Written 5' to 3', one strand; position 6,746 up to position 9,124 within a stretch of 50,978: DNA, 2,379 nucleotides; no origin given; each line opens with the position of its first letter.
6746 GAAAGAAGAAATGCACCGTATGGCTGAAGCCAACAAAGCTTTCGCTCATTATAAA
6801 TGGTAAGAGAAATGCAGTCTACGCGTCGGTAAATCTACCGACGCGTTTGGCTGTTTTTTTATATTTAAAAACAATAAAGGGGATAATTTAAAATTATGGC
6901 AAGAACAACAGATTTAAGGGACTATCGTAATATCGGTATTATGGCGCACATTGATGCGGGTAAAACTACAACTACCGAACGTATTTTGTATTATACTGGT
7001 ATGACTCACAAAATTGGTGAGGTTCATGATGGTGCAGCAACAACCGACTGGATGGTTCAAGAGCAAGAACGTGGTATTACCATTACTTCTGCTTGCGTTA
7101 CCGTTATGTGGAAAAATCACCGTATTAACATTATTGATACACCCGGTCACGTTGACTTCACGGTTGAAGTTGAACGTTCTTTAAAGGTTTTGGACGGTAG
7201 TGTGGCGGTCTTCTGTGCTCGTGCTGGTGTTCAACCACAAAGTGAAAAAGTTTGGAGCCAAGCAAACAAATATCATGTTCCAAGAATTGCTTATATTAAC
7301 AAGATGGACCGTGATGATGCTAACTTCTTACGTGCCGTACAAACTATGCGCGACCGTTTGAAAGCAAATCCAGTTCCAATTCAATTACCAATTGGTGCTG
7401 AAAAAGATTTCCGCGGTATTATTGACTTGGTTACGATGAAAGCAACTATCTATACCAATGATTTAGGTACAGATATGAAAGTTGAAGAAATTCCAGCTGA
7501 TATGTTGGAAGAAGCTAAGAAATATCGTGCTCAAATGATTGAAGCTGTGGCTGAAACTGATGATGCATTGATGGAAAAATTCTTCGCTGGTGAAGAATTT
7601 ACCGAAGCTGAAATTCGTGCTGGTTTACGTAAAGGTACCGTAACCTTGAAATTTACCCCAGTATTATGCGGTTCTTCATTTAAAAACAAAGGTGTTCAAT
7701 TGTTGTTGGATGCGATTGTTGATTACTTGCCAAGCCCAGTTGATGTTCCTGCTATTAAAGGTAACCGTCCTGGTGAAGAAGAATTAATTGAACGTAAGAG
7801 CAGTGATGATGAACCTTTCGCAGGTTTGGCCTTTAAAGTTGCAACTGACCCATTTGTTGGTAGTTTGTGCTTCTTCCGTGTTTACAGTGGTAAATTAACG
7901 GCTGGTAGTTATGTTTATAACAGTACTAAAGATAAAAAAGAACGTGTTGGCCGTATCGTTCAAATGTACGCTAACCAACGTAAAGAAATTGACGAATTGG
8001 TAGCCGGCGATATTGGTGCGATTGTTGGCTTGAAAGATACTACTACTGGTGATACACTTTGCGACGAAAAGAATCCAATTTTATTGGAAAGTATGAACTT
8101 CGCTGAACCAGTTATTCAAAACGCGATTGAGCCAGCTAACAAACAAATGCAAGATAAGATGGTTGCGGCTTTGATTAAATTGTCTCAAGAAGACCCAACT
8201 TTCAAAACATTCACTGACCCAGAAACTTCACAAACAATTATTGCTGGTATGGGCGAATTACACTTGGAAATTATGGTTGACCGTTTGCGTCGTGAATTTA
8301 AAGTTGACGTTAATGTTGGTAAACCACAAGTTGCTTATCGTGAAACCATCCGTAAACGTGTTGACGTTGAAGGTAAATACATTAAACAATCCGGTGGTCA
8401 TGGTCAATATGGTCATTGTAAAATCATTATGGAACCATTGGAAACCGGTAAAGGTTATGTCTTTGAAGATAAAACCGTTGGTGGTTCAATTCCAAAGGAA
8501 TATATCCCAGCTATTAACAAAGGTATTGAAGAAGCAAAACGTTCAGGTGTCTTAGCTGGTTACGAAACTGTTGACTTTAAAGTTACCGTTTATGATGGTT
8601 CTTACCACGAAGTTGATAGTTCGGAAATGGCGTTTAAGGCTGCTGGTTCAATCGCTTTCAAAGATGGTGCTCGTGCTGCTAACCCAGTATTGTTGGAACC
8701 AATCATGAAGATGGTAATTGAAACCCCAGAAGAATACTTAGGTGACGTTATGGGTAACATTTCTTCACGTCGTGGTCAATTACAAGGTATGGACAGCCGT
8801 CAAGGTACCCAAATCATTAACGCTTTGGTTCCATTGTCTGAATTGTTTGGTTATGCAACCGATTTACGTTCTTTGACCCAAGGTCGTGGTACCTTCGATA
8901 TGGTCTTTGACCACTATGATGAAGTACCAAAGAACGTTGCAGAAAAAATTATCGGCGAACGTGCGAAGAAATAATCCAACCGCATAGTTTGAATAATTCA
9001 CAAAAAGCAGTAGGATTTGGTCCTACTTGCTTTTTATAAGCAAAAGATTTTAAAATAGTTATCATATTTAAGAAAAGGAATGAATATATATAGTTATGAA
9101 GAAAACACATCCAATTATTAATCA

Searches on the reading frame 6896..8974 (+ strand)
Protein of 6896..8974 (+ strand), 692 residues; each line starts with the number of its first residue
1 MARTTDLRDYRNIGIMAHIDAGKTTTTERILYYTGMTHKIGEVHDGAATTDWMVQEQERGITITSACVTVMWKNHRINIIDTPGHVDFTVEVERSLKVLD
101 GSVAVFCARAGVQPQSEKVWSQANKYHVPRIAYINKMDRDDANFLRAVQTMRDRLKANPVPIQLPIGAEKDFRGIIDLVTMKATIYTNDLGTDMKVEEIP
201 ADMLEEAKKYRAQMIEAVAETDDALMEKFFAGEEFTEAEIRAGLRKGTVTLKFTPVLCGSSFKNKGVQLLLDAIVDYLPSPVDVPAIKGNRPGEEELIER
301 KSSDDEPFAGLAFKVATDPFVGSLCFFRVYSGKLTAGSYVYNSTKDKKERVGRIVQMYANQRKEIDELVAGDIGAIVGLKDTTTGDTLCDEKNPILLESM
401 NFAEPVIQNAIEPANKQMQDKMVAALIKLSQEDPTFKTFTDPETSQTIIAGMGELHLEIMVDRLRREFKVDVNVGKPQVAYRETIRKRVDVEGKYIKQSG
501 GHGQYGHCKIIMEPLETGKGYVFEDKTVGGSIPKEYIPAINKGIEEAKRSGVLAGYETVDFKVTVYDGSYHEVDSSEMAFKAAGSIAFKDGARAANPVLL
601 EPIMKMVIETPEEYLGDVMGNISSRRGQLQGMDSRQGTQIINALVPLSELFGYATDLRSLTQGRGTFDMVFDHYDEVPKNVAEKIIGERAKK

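Call 25: search_protein_families(library=pfam, proteins=[window:6896-8974:+], max_evalue=0.001)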
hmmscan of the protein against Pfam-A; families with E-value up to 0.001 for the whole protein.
window:6896-8974:+ (692 aa): 7 families
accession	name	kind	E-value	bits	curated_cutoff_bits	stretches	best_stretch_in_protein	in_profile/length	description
PF00009.33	GTP_EFTU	-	3.7e-64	216.2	26.5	1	9-280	2-188/188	Elongation factor Tu GTP binding domain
PF03764.24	EFG_IV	-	1.5e-46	157.5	24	1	477-596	1-121/121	Elongation factor G, domain IV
PF00679.30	EFG_C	-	1.1e-32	112.4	27.9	1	598-684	1-88/89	Elongation factor G C-terminus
PF14492.12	EFG_III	-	3.3e-30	104.4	27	1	402-476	1-75/75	Elongation Factor G, domain III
PF22042.2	EF-G_D2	-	3.5e-20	72.3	27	1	307-390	1-83/84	Elongation factor G domain 2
PF03144.31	GTP_EFTU_D2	-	4.7e-18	65.8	30.3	1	322-389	1-73/73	Elongation factor Tu domain 2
PF16658.11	RF3_C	-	1.2e-06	28.8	40.1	1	409-487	13-91/132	Class II release factor RF3, C-terminal domain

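Call 83: list_cluster_members(proteins=[window:6896-8971:+, window:6336-6803:+, window:5962-6333:+, window:1162-1740:+, window:18058-18972:+, window:28871-30253:-, window:30253-31989:-])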
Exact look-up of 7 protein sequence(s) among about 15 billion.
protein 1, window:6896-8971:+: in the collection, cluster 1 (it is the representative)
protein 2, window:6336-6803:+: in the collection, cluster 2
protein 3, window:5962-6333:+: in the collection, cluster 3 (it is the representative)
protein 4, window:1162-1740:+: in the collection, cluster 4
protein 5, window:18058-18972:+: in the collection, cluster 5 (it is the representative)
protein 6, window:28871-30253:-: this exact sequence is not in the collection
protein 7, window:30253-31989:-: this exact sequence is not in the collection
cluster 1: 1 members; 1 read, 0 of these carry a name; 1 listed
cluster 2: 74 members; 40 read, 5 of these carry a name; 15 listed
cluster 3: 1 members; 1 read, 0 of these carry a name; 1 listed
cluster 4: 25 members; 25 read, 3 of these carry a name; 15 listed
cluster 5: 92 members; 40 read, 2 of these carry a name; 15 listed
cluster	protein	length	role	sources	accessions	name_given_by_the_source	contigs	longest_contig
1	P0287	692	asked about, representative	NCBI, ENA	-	-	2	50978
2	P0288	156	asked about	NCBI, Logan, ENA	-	-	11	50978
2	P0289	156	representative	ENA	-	-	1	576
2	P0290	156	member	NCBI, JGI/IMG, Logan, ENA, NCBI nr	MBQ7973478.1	MAG: 30S ribosomal protein S7 [Clostridia bacterium] | 30S ribosomal protein S7 [Clostridia bacterium]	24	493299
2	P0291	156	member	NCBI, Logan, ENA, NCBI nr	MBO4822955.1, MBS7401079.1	MAG: 30S ribosomal protein S7 [Clostridia bacterium] | 30S ribosomal protein S7 [Clostridia bacterium]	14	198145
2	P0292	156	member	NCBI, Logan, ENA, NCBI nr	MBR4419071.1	MAG: 30S ribosomal protein S7 [Clostridia bacterium] | 30S ribosomal protein S7 [Clostridia bacterium]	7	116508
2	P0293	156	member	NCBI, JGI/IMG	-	small subunit ribosomal protein S7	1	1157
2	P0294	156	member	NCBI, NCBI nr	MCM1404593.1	MAG: 30S ribosomal protein S7 [Prevotella sp.] | 30S ribosomal protein S7 [Prevotella sp.]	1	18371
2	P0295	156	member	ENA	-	-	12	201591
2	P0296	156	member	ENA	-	-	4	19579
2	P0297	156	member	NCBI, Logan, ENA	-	-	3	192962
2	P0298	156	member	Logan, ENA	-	-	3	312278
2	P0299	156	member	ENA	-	-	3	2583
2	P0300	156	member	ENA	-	-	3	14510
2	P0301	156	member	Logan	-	-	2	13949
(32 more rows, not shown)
